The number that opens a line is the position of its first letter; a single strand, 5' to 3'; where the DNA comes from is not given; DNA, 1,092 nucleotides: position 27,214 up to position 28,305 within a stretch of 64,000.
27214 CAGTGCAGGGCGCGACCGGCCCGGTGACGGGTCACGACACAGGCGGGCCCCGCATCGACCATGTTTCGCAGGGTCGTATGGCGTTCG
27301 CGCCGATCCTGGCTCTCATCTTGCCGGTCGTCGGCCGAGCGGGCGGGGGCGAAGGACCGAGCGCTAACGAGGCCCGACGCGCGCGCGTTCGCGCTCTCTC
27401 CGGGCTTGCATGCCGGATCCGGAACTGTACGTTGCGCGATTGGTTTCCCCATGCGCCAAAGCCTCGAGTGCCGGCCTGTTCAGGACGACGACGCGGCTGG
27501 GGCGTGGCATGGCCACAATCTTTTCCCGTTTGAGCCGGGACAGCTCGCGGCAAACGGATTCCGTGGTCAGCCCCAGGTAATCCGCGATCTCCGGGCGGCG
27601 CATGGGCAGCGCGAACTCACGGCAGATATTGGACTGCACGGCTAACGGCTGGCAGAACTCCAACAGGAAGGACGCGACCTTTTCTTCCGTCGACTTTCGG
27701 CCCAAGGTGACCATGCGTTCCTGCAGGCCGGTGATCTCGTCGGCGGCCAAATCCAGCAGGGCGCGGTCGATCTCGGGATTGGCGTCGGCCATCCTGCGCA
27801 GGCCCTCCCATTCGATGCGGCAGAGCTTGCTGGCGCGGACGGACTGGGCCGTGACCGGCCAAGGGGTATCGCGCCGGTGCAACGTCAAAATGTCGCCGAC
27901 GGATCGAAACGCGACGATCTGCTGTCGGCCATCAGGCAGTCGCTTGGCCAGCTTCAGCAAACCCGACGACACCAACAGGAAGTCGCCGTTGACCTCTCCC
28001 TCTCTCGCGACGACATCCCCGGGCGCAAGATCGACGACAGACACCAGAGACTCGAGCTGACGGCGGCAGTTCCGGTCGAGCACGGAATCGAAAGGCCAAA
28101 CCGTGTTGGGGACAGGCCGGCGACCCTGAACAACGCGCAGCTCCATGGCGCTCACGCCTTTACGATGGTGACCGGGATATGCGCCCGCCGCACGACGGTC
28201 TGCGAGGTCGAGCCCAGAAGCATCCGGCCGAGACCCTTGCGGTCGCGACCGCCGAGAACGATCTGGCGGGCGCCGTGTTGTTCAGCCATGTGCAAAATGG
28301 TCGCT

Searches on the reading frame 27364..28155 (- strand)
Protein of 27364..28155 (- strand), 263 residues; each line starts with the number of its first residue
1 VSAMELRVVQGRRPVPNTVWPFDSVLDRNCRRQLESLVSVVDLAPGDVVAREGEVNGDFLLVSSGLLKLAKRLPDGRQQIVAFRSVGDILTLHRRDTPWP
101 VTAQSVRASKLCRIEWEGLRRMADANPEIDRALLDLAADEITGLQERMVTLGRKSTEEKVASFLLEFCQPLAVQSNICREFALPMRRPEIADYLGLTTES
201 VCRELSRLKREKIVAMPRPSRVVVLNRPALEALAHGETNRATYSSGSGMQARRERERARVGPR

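Call 5: search_protein_families(library=pfam, proteins=[window:27364-28155:-])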
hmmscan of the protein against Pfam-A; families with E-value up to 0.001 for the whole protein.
window:27364-28155:- (263 aa): 3 families
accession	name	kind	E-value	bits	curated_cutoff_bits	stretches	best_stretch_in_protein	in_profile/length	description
PF13545.12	HTH_Crp_2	-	5.1e-16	58.8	27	1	158-233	1-70/70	Crp-like helix-turn-helix domain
PF00027.35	cNMP_binding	-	3.3e-11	43.4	27.5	1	42-125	3-88/89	Cyclic nucleotide-binding domain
PF00325.26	Crp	-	7.7e-08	32.4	21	1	183-213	1-31/32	Bacterial regulatory proteins, crp family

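Call 17: search_solved_structures(query=window:27364-28155:-, show_alignments=3)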
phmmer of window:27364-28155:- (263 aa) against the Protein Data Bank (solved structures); distinct sequences matched with E-value up to 0.001: 25.
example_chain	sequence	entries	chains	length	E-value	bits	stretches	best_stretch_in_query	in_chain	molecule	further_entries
4i2o_A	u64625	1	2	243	1.1e-21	80.7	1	61-233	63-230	FixK2 protein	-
9qlt_A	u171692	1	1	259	4.3e-20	75.4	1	46-233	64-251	FNR type regulator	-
9qly_A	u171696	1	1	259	8.2e-20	74.5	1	46-233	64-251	FNR type regulator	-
5cvr_A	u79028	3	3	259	1.1e-19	74.1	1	46-233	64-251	FNR type regulator | FNR regulator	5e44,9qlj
9qll_A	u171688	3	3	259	1.1e-19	74.1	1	46-233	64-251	FNR type regulator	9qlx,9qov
9qmc_A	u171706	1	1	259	1.1e-19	74.1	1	46-233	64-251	FNR type regulator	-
8qto_A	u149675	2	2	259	1.1e-19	74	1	46-233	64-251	FNR type regulator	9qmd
3h3z_A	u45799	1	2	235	6e-10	42.2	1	60-214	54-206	Cyclic nucleotide-binding protein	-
3fx3_A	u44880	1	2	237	6.1e-10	42.2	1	61-214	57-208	Cyclic nucleotide-binding protein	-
3h3u_A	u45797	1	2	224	1.2e-09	41.2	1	37-208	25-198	PROBABLE TRANSCRIPTIONAL REGULATORY PROTEIN (PROBABLY CRP/FNR-FAMILY)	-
3mzh_A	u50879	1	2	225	1.3e-09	41.2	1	37-208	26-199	PROBABLE TRANSCRIPTIONAL REGULATORY PROTEIN (PROBABLY CRP/FNR-FAMILY)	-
3d0s_A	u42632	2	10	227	1.3e-09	41.1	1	37-208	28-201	TRANSCRIPTIONAL REGULATORY PROTEIN | PROBABLE TRANSCRIPTIONAL REGULATORY PROTEIN (PROBABLY CRP/ FNR-FAMILY)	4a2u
3dkw_A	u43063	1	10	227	1.5e-09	40.9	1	37-232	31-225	DNR protein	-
3i54_A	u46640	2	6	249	1.7e-09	40.7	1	37-208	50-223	Transcriptional regulator, Crp/Fnr family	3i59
2pqq_A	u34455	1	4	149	6.7e-07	32.2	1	22-143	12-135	Putative transcriptional regulator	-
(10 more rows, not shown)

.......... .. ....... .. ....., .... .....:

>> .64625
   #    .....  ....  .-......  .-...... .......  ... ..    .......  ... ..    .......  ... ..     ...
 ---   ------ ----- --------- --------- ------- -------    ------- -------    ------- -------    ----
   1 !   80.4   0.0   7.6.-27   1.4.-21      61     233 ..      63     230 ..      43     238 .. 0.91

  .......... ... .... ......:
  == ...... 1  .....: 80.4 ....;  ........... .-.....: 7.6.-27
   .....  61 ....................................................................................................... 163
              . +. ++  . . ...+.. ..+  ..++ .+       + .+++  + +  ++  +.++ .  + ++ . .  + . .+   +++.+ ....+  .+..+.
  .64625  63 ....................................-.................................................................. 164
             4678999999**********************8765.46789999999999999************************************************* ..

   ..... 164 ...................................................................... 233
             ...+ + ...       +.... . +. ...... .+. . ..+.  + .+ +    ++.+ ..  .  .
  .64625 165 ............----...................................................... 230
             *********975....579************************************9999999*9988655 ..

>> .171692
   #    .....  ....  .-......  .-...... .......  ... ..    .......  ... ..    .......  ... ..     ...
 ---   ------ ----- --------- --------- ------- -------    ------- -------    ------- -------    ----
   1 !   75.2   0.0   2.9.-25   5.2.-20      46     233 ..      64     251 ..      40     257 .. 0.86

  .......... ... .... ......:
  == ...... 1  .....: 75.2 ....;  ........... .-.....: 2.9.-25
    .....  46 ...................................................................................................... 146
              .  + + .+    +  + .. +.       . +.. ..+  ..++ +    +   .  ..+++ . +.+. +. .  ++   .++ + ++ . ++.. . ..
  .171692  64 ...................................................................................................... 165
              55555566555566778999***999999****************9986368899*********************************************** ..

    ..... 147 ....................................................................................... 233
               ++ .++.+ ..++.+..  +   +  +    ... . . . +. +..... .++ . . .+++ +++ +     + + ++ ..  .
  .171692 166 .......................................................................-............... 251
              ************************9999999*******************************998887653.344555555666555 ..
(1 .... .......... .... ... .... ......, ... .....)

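Call 23: search_protein_families(library=ncbifam, proteins=[window:27364-28155:-], max_evalue=0.001)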
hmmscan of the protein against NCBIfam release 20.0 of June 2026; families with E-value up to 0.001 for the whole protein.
window:27364-28155:- (263 aa): 8 families
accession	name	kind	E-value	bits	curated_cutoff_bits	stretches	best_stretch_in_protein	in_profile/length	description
NF050806.1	TransRegFixKCaul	equivalog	2.1e-29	102.3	300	1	49-234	34-214/215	transcriptional regulator FixK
NF045989.1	TransRegFnrLRhodb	equivalog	4.5e-27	94.8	300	1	33-234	31-235/245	transcriptional regulator FnrL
NF008365.0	PRK11161.1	subfamily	4.6e-24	85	228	1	46-235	55-244/250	fumarate/nitrate reduction transcriptional regulator Fnr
NF006901.0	PRK09392.1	equivalog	1.6e-08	34.2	211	1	49-235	41-222/236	transcriptional activator FtrB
NF050815.1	TransActFtrBCaul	equivalog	6.6e-07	28.8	300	1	39-258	33-249/251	transcriptional activator FtrB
TIGR03697.1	NtcA_cyano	equivalog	1.1e-05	25.3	244.95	1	88-225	49-183/193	global nitrogen regulator NtcA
NF008732.0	PRK11753.1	equivalog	0.00029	20.4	266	1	49-216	34-203/214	cAMP-activated global transcriptional regulator CRP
NF041163.2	encap_f2b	equivalog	0.0003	20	400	1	25-138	82-198/450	family 2B encapsulin nanocompartment shell protein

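Call 33: find_homologous_proteins(query=window:27364-28083:-, max_evalue=1e-10)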
Query window:27364-28083:- (239 aa): 2902 proteins with E <= 1e-10 among 6347 candidates; the best 120 are listed.
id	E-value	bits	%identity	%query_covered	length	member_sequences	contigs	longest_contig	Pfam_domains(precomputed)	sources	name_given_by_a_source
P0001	2.0e-149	513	100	100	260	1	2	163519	PF13545.13,PF00027.36,PF00325.27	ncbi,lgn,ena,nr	ncbi:MAG: helix-turn-helix domain-containing protein [Alphaproteobacteria bacterium]|nr:helix-turn-h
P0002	8.9e-89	315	67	89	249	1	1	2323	PF13545.13,PF00027.36,PF00325.27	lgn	-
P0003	2.1e-85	304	63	93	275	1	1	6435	PF13545.13,PF00027.36,PF00325.27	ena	-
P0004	4.8e-84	299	65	89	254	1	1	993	PF13545.13,PF00027.36,PF00325.27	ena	-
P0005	4.9e-83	296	65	89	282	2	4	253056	PF13545.13,PF00027.36,PF00325.27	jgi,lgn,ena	-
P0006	2.1e-82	294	63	94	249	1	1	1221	PF13545.13,PF00027.36,PF00325.27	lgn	-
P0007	2.7e-82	294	62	94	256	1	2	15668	PF13545.13,PF00027.36,PF00325.27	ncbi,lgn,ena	-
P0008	2.7e-82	294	61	95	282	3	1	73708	PF13545.13,PF00027.36,PF00325.27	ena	-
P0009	3.1e-82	293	64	89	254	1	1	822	PF13545.13,PF00027.36,PF00325.27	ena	-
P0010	9.7e-82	292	65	88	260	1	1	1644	PF13545.13,PF00027.36,PF00325.27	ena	-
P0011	1.6e-81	291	65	89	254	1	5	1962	PF13545.13,PF00027.36,PF00325.27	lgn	-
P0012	2.1e-81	291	59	94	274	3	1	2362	PF13545.13,PF00027.36,PF00325.27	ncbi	-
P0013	2.5e-81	290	61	95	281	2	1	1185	PF13545.13,PF00027.36,PF00325.27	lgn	-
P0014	3.7e-81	290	65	89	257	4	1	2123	PF13545.13,PF00027.36,PF00325.27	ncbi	-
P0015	3.8e-81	290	58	100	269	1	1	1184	PF13545.13,PF00027.36,PF00325.27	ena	-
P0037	4.0e-75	270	60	90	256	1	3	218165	PF13545.13,PF00027.36,PF00325.27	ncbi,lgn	-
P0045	2.7e-71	258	56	89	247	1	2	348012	PF13545.13,PF00027.36,PF00325.27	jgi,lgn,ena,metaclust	metaclust:\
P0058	1.3e-68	249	55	89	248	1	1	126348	PF13545.13,PF00027.36,PF00325.27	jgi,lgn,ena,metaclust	metaclust:\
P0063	8.0e-68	246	53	97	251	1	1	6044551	PF13545.13,PF00027.36,PF00325.27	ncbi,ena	-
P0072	5.5e-62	227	52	89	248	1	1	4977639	PF13545.13,PF00027.36,PF00325.27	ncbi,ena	-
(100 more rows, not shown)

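Call 35: find_encoding_contigs(protein=P0072, flank=10000, max_places=2)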
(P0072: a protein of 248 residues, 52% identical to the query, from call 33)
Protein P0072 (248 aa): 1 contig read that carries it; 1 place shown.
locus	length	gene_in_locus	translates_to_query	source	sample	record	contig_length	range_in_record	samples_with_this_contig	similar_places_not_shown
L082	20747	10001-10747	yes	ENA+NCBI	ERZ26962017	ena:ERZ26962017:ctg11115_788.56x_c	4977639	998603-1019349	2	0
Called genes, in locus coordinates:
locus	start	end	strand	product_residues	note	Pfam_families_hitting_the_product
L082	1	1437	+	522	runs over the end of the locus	PF01595:CNNM, PF00571:CBS (weak), PF03471:CorC_HlyC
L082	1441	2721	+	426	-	PF01595:CNNM, PF00571:CBS (weak), PF03471:CorC_HlyC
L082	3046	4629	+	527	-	PF03976:PPK2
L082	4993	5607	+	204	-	PF01865:PhoU_div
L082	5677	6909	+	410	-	PF01384:PHO4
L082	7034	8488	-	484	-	PF00149:Metallophos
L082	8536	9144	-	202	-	-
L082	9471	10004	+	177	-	PF00582:Usp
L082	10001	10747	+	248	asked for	PF00027:cNMP_binding, PF13545:HTH_Crp_2, PF00325:Crp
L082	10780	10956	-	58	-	-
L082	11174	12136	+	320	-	PF13489:Methyltransf_23 (weak), PF13649:Methyltransf_25 (faint)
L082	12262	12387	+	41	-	PF00444:Ribosomal_L36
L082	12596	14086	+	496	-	PF01565:FAD_binding_4, PF02913:FAD-oxidase_C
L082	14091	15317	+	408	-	PF01565:FAD_binding_4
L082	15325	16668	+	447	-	PF00037:Fer4 (faint), PF12837:Fer4_6 (faint), PF12838:Fer4_7, PF13183:Fer4_8, PF13237:Fer4_10, PF13484:Fer4_16 (weak), PF13534:Fer4_17, PF02754:CCG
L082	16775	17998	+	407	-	PF00561:Abhydrolase_1, PF12146:Hydrolase_4, PF12697:Abhydrolase_6, PF20408:Abhydrolase_11 (faint), PF02566:OsmC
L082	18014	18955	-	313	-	PF10994:DUF2817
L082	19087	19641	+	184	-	PF07719:TPR_2 (faint), PF13428:TPR_14 (faint), PF13431:TPR_17 (faint), PF14559:TPR_19 (faint), PF13432:TPR_16 (weak), PF13432:TPR_16 (weak), PF13181:TPR_8 (weak), PF00515:TPR_1, +5 more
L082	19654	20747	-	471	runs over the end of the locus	PF00224:PK, PF02887:PK_C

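Call 36: find_encoding_contigs(protein=P0001, flank=10000, max_places=3)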
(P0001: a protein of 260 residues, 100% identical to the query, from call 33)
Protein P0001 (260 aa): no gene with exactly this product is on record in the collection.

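Call 37: find_encoding_contigs(protein=P0005, flank=10000, max_places=1)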
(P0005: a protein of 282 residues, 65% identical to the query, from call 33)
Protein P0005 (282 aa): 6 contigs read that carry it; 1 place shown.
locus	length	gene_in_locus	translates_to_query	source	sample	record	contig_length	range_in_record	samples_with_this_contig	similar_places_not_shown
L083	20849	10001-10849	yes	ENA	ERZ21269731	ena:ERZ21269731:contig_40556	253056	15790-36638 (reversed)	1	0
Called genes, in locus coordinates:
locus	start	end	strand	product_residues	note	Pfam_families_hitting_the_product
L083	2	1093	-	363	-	PF01895:PhoU, PF01451:LMWPc (weak)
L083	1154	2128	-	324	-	PF12849:PBP_like_2, PF12727:PBP_like (weak)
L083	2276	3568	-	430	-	PF11808:PhoR, PF00989:PAS (weak), PF00512:HisKA, PF02518:HATPase_c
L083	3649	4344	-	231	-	PF00072:Response_reg, PF00486:Trans_reg_C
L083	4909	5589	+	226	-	PF01865:PhoU_div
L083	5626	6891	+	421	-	PF01384:PHO4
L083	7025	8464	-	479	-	PF00149:Metallophos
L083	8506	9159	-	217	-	-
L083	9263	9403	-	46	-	-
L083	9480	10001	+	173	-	PF00582:Usp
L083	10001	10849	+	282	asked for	PF00027:cNMP_binding, PF13545:HTH_Crp_2, PF00325:Crp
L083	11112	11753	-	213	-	-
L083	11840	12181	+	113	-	PF06808:DctM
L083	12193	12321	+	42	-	-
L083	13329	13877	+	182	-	PF11874:DUF3394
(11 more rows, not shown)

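Call 38: find_encoding_contigs(protein=P0037, flank=10000, max_places=1)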
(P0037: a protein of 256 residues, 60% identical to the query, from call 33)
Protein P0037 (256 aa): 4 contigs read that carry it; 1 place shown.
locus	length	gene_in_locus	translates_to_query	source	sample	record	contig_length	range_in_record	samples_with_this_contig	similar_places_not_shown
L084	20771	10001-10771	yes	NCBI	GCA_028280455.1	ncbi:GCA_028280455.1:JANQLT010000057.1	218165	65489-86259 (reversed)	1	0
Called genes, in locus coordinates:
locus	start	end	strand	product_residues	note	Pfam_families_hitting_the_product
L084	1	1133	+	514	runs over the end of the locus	PF03976:PPK2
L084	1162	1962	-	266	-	PF00005:ABC_tran, PF13304:AAA_21 (faint)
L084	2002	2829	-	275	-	PF00005:ABC_tran, PF13304:AAA_21 (faint)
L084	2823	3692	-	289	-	PF00528:BPD_transp_1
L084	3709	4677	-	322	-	PF00528:BPD_transp_1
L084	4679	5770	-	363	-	PF01895:PhoU, PF01451:LMWPc (weak)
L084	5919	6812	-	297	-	PF12849:PBP_like_2, PF12727:PBP_like (weak)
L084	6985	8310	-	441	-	PF11808:PhoR, PF00989:PAS, PF13188:PAS_8 (weak), PF00512:HisKA, PF13581:HATPase_c_2, PF02518:HATPase_c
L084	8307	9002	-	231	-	PF00072:Response_reg, PF00486:Trans_reg_C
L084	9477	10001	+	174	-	PF00582:Usp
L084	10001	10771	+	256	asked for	PF00027:cNMP_binding, PF13545:HTH_Crp_2, PF00325:Crp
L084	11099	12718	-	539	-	PF00732:GMC_oxred_N, PF00890:FAD_binding_2 (faint), PF05199:GMC_oxred_C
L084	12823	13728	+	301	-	PF00126:HTH_1, PF03466:LysR_substrate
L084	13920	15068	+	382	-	PF13433:Peripla_BP_5, PF13458:Peripla_BP_6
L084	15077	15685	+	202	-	PF21332:AmiR_N, PF03861:ANTAR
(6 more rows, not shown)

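Call 39: find_encoding_contigs(protein=P0045, flank=10000, max_places=1)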
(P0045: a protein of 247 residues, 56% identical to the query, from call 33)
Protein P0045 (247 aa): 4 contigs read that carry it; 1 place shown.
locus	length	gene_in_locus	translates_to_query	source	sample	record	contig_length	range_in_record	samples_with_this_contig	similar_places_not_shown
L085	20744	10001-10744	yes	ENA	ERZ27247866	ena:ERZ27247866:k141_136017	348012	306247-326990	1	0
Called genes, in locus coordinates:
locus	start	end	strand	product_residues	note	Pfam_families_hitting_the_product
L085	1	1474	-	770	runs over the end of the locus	PF13089:PP_kinase_N, PF02503:PP_kinase, PF17941:PP_kinase_C_1, PF13091:PLDc_2 (faint), PF13090:PP_kinase_C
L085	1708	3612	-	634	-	PF02690:Na_Pi_cotrans, PF01895:PhoU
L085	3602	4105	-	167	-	PF00582:Usp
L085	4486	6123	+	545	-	PF01595:CNNM, PF00571:CBS (weak), PF03471:CorC_HlyC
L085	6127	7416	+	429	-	PF01595:CNNM, PF00571:CBS (weak), PF03471:CorC_HlyC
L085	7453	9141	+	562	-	PF03976:PPK2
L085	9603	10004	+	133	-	PF00582:Usp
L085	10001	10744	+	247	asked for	PF00027:cNMP_binding, PF13545:HTH_Crp_2, PF00325:Crp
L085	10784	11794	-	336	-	PF01636:APH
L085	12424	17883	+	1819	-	-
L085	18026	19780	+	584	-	PF00664:ABC_membrane, PF00005:ABC_tran, PF02463:SMC_N (faint), PF13304:AAA_21 (faint), PF13401:AAA_22 (faint)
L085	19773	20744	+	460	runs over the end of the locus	PF25973:BSH_CzcB (faint), PF25994:HH_AprE, PF26002:Beta-barrel_AprE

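Call 40: find_encoding_contigs(protein=P0063, flank=10000, max_places=1)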
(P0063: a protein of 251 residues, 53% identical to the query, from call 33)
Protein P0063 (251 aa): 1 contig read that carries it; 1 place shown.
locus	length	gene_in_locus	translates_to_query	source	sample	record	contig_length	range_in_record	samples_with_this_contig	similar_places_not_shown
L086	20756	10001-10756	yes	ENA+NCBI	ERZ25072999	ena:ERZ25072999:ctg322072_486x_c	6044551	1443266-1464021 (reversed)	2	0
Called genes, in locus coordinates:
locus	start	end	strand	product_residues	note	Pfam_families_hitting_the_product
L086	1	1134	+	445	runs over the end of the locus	PF07690:MFS_1, PF13000:Acatn, PF07690:MFS_1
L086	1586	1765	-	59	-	-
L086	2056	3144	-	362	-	PF03576:Peptidase_S58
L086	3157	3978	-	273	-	PF00528:BPD_transp_1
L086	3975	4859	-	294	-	PF00528:BPD_transp_1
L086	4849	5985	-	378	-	PF00005:ABC_tran, PF02463:SMC_N (faint), PF08402:TOBE_2 (weak)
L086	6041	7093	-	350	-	PF01547:SBP_bac_1, PF13531:SBP_bac_11 (weak), PF13416:SBP_bac_8, PF13343:SBP_bac_6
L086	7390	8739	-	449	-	PF19358:DUF5935, PF04932:Wzy_C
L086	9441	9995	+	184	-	PF00582:Usp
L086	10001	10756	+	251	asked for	PF00027:cNMP_binding, PF13545:HTH_Crp_2, PF00325:Crp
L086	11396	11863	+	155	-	PF03358:FMN_red (weak)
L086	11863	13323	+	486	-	PF07732:Cu-oxidase_3, PF00394:Cu-oxidase, PF07731:Cu-oxidase_2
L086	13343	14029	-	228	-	PF13759:2OG-FeII_Oxy_5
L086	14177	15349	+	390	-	PF00278:Orn_DAP_Arg_deC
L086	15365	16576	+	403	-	PF03435:Sacchrp_dh_NADP, PF16653:Sacchrp_dh_C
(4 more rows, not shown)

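Call 41: find_encoding_contigs(protein=P0058, flank=10000, max_places=1)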
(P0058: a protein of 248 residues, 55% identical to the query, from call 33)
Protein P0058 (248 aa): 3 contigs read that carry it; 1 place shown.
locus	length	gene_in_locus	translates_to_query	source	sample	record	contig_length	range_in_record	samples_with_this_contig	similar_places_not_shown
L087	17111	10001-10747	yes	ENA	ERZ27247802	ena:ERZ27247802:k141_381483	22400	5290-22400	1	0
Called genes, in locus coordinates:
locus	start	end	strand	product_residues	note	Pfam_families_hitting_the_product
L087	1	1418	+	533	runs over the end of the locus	PF01595:CNNM, PF00571:CBS (weak), PF03471:CorC_HlyC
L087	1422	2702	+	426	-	PF01595:CNNM, PF00571:CBS (weak), PF03471:CorC_HlyC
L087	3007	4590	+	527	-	PF03976:PPK2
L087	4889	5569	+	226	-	PF01865:PhoU_div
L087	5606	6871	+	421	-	PF01384:PHO4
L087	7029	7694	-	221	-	PF00149:Metallophos (weak)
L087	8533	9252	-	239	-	-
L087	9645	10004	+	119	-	PF00582:Usp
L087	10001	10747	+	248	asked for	PF00027:cNMP_binding, PF13545:HTH_Crp_2, PF00325:Crp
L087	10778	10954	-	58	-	-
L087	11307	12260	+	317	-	PF08241:Methyltransf_11 (weak), PF13649:Methyltransf_25 (weak)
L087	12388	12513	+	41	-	PF00444:Ribosomal_L36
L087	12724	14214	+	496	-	PF01565:FAD_binding_4, PF02913:FAD-oxidase_C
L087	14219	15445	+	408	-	PF01565:FAD_binding_4, PF02913:FAD-oxidase_C (faint)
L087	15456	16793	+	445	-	PF12837:Fer4_6 (faint), PF12838:Fer4_7, PF13183:Fer4_8, PF13237:Fer4_10, PF13484:Fer4_16 (weak), PF13534:Fer4_17, PF02754:CCG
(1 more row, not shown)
